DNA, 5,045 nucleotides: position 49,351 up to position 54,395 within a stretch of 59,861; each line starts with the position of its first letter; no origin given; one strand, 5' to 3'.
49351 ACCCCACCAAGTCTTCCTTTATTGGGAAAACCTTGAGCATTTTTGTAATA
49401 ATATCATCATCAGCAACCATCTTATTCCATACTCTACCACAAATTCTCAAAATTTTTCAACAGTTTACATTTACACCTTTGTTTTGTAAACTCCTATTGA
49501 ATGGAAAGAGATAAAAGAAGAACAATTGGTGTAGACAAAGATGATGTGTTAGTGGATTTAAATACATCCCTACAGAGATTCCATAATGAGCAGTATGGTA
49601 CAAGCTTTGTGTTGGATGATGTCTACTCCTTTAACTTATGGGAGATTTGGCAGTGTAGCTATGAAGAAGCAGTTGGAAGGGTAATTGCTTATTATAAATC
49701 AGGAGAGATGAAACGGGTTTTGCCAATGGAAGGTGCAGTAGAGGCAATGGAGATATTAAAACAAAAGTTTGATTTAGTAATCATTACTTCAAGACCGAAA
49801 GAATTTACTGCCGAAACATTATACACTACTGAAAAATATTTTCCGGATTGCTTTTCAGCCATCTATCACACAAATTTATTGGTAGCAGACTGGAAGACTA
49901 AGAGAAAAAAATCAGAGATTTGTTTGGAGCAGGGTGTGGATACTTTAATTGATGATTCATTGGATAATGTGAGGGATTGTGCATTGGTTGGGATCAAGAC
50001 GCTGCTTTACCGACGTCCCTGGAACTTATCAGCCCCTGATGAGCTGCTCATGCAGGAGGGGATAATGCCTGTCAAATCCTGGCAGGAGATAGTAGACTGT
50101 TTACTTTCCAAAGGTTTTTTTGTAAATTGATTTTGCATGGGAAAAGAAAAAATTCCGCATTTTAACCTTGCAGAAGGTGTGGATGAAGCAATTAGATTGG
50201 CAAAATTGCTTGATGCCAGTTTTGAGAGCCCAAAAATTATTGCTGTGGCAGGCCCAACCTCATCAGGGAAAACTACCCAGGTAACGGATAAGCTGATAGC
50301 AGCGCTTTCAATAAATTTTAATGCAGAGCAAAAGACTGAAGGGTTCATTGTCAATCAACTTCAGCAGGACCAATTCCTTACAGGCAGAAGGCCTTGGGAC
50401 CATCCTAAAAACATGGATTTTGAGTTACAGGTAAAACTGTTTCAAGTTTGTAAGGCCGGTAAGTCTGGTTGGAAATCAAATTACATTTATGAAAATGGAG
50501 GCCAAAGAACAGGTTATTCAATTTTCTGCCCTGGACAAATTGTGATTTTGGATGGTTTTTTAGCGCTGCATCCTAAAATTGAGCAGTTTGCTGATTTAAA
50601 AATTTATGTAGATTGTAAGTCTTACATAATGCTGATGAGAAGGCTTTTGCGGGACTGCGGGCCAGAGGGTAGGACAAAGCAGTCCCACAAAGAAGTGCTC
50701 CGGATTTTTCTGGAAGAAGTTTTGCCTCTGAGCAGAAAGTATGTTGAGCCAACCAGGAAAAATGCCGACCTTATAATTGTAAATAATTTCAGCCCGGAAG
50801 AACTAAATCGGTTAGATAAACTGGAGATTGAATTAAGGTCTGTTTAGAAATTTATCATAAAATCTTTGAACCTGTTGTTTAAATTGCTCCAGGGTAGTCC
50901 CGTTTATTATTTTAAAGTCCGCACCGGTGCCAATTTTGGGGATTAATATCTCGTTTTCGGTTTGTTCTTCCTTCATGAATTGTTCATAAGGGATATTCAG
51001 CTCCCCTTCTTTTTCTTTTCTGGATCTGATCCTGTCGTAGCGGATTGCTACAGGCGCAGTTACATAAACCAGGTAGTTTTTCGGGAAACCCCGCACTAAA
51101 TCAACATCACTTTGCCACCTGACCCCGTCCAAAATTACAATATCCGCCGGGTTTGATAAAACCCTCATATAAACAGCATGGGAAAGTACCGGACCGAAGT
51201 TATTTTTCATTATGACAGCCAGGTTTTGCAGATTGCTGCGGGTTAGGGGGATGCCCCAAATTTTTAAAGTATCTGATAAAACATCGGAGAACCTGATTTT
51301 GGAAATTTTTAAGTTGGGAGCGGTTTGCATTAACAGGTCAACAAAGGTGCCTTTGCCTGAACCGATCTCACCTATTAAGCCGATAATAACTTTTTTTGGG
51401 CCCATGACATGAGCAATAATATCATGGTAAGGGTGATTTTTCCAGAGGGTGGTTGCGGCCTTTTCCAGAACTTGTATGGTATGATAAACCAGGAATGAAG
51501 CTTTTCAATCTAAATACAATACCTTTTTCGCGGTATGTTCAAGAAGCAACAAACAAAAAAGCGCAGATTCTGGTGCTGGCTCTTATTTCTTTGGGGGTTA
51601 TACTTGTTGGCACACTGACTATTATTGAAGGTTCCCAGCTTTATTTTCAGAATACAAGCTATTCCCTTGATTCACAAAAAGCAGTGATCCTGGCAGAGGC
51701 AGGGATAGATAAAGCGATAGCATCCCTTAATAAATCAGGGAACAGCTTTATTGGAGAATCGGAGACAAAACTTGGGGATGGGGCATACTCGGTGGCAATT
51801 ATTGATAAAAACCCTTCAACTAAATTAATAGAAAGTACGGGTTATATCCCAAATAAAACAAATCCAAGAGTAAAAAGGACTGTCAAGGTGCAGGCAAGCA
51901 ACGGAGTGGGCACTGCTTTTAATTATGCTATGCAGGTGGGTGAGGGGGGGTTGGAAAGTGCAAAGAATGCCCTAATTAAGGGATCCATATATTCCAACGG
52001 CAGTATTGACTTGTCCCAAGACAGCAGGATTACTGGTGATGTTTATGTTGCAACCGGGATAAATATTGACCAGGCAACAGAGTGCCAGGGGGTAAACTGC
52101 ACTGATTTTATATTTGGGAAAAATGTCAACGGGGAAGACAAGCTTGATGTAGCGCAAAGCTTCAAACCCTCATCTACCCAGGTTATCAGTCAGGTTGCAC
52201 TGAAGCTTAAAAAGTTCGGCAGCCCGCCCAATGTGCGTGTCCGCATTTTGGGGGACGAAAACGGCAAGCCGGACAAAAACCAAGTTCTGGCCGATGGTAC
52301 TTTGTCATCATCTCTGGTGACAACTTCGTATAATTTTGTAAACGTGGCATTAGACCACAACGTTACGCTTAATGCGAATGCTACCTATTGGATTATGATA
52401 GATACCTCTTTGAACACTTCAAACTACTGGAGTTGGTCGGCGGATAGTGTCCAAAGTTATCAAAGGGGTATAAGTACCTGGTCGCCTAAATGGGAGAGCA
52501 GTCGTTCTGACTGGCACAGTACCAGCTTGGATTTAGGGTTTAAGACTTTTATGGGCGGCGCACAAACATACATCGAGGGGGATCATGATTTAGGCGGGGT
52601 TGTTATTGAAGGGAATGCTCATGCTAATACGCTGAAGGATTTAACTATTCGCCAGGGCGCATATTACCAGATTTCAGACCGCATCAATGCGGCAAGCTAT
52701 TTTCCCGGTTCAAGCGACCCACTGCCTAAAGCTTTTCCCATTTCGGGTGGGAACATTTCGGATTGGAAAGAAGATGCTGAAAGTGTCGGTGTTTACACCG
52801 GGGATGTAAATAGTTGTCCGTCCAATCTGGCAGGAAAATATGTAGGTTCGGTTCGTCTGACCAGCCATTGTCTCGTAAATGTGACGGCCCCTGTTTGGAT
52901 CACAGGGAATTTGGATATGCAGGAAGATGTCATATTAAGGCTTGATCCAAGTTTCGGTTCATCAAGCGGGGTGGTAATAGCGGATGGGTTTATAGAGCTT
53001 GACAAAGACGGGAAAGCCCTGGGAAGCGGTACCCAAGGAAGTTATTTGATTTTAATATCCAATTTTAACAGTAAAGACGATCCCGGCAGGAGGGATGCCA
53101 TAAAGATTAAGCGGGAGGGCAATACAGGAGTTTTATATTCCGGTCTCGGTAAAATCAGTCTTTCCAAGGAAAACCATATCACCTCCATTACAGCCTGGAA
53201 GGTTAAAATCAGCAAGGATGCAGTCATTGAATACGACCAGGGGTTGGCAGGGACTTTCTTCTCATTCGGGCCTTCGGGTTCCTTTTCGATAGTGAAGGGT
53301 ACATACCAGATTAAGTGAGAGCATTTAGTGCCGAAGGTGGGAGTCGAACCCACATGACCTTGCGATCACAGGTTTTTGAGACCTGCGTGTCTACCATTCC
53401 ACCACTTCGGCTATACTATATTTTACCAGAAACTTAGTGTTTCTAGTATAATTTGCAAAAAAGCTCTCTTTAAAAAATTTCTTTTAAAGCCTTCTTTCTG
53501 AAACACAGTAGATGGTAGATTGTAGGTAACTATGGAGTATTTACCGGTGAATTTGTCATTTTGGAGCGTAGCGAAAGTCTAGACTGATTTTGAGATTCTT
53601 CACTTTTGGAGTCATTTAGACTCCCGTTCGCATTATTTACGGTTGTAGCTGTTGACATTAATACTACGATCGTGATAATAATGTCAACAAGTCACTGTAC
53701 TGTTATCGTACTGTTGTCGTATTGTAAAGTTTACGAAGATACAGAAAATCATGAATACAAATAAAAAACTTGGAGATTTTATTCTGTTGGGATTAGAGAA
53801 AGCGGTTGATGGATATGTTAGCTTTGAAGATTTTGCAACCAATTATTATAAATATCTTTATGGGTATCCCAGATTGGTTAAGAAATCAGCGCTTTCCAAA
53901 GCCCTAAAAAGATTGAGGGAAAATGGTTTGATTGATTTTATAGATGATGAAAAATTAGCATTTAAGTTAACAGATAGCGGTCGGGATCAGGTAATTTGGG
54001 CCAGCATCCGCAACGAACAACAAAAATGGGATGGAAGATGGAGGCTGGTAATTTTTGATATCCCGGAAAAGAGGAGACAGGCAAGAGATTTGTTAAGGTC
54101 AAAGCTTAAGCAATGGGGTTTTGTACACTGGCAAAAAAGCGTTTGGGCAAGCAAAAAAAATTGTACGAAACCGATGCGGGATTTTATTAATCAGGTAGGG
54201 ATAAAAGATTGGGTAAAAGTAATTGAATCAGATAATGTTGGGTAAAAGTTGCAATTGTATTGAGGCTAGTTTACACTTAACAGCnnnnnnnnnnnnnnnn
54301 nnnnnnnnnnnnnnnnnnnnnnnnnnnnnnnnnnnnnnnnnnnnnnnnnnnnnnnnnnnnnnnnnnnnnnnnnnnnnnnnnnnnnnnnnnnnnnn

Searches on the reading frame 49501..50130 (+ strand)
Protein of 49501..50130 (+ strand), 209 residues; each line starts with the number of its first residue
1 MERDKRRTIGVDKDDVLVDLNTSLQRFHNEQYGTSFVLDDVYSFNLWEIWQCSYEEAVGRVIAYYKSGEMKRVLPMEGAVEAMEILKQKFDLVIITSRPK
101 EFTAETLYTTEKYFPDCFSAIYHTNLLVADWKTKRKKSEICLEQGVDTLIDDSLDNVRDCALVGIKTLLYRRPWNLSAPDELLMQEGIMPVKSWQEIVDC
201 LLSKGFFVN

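Call 60: search_protein_families(library=pfam, max_evalue=0.001, proteins=[window:49501-50130:+])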
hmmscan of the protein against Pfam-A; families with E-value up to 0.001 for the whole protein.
window:49501-50130:+ (209 aa): 1 family
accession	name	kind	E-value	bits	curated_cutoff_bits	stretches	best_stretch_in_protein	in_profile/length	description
PF06941.18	NT5C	-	7.5e-12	45.9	24.8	1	8-201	3-174/180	5' nucleotidase, deoxy (Pyrimidine), cytosolic type C protein (NT5C)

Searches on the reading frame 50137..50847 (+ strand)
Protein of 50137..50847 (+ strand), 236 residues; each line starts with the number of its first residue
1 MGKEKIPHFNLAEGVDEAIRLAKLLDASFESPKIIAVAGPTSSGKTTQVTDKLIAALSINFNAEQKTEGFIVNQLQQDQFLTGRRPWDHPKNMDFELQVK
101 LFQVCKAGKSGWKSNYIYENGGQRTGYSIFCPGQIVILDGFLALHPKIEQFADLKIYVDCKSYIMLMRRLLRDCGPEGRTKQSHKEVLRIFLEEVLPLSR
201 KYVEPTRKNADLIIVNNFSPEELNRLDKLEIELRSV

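Call 60: search_protein_families(library=pfam, max_evalue=0.001, proteins=[window:50137-50847:+])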
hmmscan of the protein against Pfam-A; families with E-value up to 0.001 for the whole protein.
window:50137-50847:+ (236 aa): 1 family
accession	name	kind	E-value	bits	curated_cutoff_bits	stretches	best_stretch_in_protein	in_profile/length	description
PF00485.24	PRK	-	9.8e-19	68.4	22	1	34-214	1-187/196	Phosphoribulokinase / Uridine kinase family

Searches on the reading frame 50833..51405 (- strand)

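Call 60: search_protein_families(library=pfam, max_evalue=0.001, proteins=[window:50833-51405:-])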
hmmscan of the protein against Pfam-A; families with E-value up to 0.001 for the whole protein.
window:50833-51405:- (190 aa): 1 family
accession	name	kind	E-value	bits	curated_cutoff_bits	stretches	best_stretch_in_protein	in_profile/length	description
PF13238.12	AAA_18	-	3e-06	28.2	29.4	1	8-137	1-119/128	AAA domain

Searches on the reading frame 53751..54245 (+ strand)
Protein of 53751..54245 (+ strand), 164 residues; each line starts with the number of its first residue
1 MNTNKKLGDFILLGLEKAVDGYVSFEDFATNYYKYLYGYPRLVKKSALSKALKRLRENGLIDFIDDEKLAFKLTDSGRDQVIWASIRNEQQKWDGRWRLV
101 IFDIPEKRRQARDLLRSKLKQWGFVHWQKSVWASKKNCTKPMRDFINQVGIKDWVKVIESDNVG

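Call 60: search_protein_families(library=pfam, max_evalue=0.001, proteins=[window:53751-54245:+])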
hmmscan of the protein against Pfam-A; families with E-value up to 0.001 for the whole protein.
window:53751-54245:+ (164 aa): 2 families
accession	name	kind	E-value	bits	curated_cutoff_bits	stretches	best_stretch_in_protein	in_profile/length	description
PF20803.2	PaaX_M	-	1.4e-23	83.2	24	1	91-163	2-74/83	PaaX protein central Cas2-like domain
PF09827.14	CRISPR_Cas2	-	0.00024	21.6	23.8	0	97-134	2-36/74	CRISPR associated protein Cas2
